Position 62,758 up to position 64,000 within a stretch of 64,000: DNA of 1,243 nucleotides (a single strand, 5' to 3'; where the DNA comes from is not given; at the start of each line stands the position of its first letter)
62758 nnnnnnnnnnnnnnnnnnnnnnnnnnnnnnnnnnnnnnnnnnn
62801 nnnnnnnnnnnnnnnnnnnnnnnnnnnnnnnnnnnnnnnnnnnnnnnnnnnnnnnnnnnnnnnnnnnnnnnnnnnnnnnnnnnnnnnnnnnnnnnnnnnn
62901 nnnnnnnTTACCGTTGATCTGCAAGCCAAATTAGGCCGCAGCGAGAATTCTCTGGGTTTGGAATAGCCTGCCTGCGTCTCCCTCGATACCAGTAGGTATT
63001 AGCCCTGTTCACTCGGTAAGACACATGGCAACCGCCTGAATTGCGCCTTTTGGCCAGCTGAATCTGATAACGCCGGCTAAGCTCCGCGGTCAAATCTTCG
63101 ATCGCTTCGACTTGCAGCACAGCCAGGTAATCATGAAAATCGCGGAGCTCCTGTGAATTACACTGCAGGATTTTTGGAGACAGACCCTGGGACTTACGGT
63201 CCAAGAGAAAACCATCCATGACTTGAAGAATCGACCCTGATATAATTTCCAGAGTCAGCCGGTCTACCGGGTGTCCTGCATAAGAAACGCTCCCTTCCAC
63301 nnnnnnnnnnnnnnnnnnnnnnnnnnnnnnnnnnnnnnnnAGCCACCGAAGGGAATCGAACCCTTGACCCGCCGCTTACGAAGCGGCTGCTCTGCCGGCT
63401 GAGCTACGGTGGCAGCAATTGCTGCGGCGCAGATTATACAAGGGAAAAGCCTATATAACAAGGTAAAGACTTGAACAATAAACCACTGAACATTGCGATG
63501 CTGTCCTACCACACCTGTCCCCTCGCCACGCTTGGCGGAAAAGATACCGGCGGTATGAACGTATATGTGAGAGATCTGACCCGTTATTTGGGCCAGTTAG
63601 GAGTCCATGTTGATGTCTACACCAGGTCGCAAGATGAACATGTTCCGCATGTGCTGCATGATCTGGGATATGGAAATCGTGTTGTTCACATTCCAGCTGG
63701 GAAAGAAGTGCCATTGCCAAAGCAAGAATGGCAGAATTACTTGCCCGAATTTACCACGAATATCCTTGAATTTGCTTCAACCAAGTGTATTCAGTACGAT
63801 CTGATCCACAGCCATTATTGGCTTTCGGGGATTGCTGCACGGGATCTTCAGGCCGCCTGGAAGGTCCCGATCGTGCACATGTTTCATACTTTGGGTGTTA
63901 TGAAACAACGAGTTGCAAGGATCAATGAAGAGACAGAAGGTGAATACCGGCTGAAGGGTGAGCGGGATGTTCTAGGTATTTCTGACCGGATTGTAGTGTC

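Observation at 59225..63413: ~4-kb islet bracketed by an intact tRNA-Thr(CGU) and a degenerate copy, with an integrase stump and patchy composition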

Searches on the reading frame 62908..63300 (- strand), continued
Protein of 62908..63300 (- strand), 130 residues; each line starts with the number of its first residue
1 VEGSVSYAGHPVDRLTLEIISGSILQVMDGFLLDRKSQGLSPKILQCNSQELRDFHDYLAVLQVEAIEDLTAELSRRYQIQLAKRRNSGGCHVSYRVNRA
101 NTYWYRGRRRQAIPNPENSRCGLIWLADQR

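Call 82: search_protein_families(library=ncbifam, proteins=[window:62908-63300:-, P0003, L081:3137-3979:+], max_evalue=0.01)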
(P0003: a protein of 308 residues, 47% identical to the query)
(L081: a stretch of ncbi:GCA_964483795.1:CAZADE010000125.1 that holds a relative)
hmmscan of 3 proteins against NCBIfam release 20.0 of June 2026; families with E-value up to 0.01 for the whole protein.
window:62908-63300:- (130 aa): 0 families

P0003 (308 aa): 12 families
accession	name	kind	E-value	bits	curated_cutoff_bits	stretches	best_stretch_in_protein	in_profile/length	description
NF040815.2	recomb_XerA_Arch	equivalog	2.4e-46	158.4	220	1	23-295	1-261/263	site-specific tyrosine recombinase/integron integrase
TIGR02224.1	recomb_XerC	equivalog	5.5e-43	147.4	335.15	1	30-302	9-291/295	tyrosine recombinase XerC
NF001399.0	PRK00283.1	subfamily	1.5e-38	132.7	279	1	31-302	19-297/300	tyrosine recombinase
TIGR02225.1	recomb_XerD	equivalog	2.4e-38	132.1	329.6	1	31-300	10-286/290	site-specific tyrosine recombinase XerD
NF002331.0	PRK01287.1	subfamily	5.5e-32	111.1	371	1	16-304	24-328/365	site-specific tyrosine recombinase XerC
TIGR02249.1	integrase_gron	subfamily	2.1e-20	73.3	265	2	30-238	10-204/315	integron integrase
NF003462.0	PRK05084.1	equivalog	1.2e-18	67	267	1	146-297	195-353/360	tyrosine recombinase XerS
NF011946.0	PRK15417.1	equivalog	2.2e-14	53.4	435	2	50-242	42-223/337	integron integrase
NF007370.0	PRK09870.1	subfamily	1.1e-05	25.1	221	1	131-280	17-171/200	tyrosine-type DNA invertase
NF040693.1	recomb_GmtY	equivalog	2e-05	24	340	0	248-293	392-437/441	gamma-mobile-trio recombinase GmtY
NF007371.0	PRK09871.1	subfamily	0.00025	20.6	222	1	137-286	17-172/198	tyrosine-type DNA invertase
NF041502.1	integrase_1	equivalog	0.0033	16.2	350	1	248-291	320-363/484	site-specific integrase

L081:3137-3979:+ (280 aa): 8 families
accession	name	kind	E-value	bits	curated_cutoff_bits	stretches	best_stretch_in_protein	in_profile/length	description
NF041186.1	SenA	equivalog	1.2e-29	103.9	420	2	122-274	269-380/382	selenoneine synthase SenA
TIGR03440.2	egtB_TIGR03440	equivalog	4.1e-29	101.9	360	2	118-274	268-412/413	ergothioneine biosynthesis protein EgtB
TIGR03525.2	GldK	equivalog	7.5e-29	101.2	350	2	107-274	204-403/408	T9SS ring complex lipoprotein PorK/GldK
NF051459.1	pyoverdine_PvdO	equivalog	1.3e-22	80.2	500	1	38-274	31-276/280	dihydropyoverdine dehydrogenase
TIGR03524.1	GldJ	equivalog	2.9e-11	42.7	458.2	1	113-142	150-179/559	gliding motility lipoprotein GldJ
TIGR04344.1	ovoA_Nterm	equivalog_domain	8.5e-09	34.8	400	1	120-273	292-442/444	5-histidylcysteine sulfoxide synthase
TIGR02171.1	Fb_sc_TIGR02171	subfamily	8.7e-09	33.9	544.35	1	141-274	157-279/912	TIGR02171 family lipoprotein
TIGR03530.1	GldJ_short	equivalog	0.00012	21.2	382.9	1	106-141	143-177/396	gliding motility lipoprotein GldJ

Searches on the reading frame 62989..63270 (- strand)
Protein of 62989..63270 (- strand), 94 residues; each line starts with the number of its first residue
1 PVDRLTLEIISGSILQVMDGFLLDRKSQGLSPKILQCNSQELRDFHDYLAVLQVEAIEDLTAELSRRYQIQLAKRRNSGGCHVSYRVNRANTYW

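Call 47: find_related_loci(query=A4, collection=metagenome_contigs, flank=10000)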
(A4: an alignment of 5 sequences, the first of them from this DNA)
Query A4 (94 aa) in metagenome_contigs; peptide patterns used: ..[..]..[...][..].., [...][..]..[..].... (x = any residue, [..] = any of these).
212 stretches matched a pattern; 12 encode a relative of the query (tblastn E <= 1e-3); 12 distinct loci.
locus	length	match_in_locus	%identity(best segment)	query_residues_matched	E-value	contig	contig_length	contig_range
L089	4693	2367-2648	99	1-94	6e-61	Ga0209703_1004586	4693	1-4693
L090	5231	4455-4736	98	1-94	5e-60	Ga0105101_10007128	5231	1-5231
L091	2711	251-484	46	17-94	2e-20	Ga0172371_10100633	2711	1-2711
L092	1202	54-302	39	12-94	8e-15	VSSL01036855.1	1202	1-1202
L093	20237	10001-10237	41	17-94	2e-14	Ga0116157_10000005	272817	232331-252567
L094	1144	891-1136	34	13-94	7e-14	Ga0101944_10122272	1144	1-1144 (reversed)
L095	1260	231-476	35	14-94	1e-11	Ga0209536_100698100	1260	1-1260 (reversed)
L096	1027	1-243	33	15-94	4e-11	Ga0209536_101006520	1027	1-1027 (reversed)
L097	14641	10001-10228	34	19-94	1e-10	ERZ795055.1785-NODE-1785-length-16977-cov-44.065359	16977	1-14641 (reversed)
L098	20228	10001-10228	34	19-94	1e-10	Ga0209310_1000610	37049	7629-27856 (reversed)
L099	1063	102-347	30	14-94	6e-9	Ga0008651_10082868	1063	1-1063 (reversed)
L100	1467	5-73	57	72-94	2e-5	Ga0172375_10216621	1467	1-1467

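Call 83: search_protein_families(library=pfam, proteins=[L093:9938-10879:+, L093:11421-11810:+, L093:11765-12376:+, L093:12385-13233:+, L093:13211-13846:-, L093:14426-15034:-, L093:15402-16262:-, L093:16505-17311:-, L093:16992-17885:-, L093:9111-9752:-], max_evalue=0.001)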
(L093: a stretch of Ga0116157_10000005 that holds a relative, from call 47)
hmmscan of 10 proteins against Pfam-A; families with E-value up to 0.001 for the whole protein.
L093:9938-10879:+ (313 aa): 4 families
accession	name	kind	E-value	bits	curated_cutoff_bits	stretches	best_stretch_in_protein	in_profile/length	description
PF00589.27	Phage_integrase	-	1.7e-30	106.5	27.1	1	135-294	9-170/172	Phage integrase family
PF13495.12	Phage_int_SAM_4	-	1.4e-06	29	27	1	22-103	1-80/85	Phage integrase, N-terminal SAM-like domain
PF02899.23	Phage_int_SAM_1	-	0.00024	21.7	22.3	0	33-80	12-57/83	Phage integrase, N-terminal SAM-like domain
PF11917.13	DUF3435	-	0.00079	18.9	25.8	0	225-308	169-255/418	Protein of unknown function (DUF3435)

L093:11421-11810:+ (129 aa): 0 families

L093:11765-12376:+ (203 aa): 1 family
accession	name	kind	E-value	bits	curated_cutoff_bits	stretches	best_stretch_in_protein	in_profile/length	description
PF08281.18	Sigma70_r4_2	-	4e-05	23.6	25.7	1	147-194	6-54/54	Sigma-70, region 4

L093:12385-13233:+ (282 aa): 3 families
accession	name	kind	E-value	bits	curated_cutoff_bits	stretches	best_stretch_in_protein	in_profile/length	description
PF04542.20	Sigma70_r2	-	1.3e-14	54.2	24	1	49-115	1-64/71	Sigma-70 region 2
PF04545.22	Sigma70_r4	-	3.1e-13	49.4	24.1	1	222-269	2-45/50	Sigma-70, region 4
PF04539.22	Sigma70_r3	-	8.5e-10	39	25.3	1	131-208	1-77/78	Sigma-70 region 3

L093:13211-13846:- (211 aa): 3 families
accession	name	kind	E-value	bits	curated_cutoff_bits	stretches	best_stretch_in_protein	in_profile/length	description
PF04471.18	Mrr_cat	-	6.4e-32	110.5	21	1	34-142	2-115/115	Restriction endonuclease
PF22722.2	NA-iREase1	-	3.8e-13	49.8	27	1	41-139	1-105/106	NACHT-associated inactive Restriction Endonuclease 1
PF13156.12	Mrr_cat_2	-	0.00016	22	22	1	58-129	23-99/127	Restriction endonuclease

L093:14426-15034:- (202 aa): 1 family
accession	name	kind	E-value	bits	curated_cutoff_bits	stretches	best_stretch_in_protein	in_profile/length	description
PF14386.11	DUF4417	-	2.6e-34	118.8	28.9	1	11-150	2-142/183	Domain of unknown function (DUF4417)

L093:15402-16262:- (286 aa): 0 families

L093:16505-17311:- (268 aa): 0 families

L093:16992-17885:- (297 aa): 0 families

L093:9111-9752:- (213 aa): 6 families
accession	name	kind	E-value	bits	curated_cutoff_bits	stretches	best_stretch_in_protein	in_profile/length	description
PF00485.24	PRK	-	2.6e-42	145.3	22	1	9-194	1-195/196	Phosphoribulokinase / Uridine kinase family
PF13238.12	AAA_18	-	3.4e-05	24.8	29.4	1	10-163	1-126/128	AAA domain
PF02224.24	Cytidylate_kin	-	0.00023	21.4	26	0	10-68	1-54/211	Cytidylate kinase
PF06414.18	Zeta_toxin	-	0.00024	21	22.3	1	2-34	11-43/199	Zeta toxin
PF01121.26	CoaE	-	0.00027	21.1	27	0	8-161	1-157/180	Dephospho-CoA kinase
PF13207.12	AAA_17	-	0.00031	21.5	27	0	14-32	2-20/136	AAA domain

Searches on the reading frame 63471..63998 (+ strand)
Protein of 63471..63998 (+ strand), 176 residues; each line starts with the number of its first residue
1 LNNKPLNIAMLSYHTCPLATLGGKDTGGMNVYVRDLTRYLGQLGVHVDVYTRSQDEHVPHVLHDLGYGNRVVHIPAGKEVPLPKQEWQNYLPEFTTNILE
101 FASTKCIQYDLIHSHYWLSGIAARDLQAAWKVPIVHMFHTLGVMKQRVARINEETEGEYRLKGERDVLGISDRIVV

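Call 10: search_protein_families(library=pfam, proteins=[window:63471-63998:+], max_evalue=0.1)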
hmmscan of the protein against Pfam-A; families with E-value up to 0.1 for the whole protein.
window:63471-63998:+ (176 aa): 5 families
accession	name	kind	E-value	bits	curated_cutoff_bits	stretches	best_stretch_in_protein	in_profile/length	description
PF13439.12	Glyco_transf_4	-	2e-19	70.7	28.5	1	27-176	2-139/170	Glycosyltransferase Family 4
PF13579.12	Glyco_trans_4_4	-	8e-18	65.7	29.7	1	27-176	1-133/158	Glycosyl transferase 4-like domain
PF08323.17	Glyco_transf_5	-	0.0005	20.3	22.7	0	94-143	114-170/239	Starch synthase catalytic domain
PF20706.3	GT4-conflict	-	0.00093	18.7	26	1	19-175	4-151/385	Family 4 Glycosyltransferase in conflict systems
PF13477.12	Glyco_trans_4_2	-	0.02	15.5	23.4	1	30-145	10-113/139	Glycosyl transferase 4-like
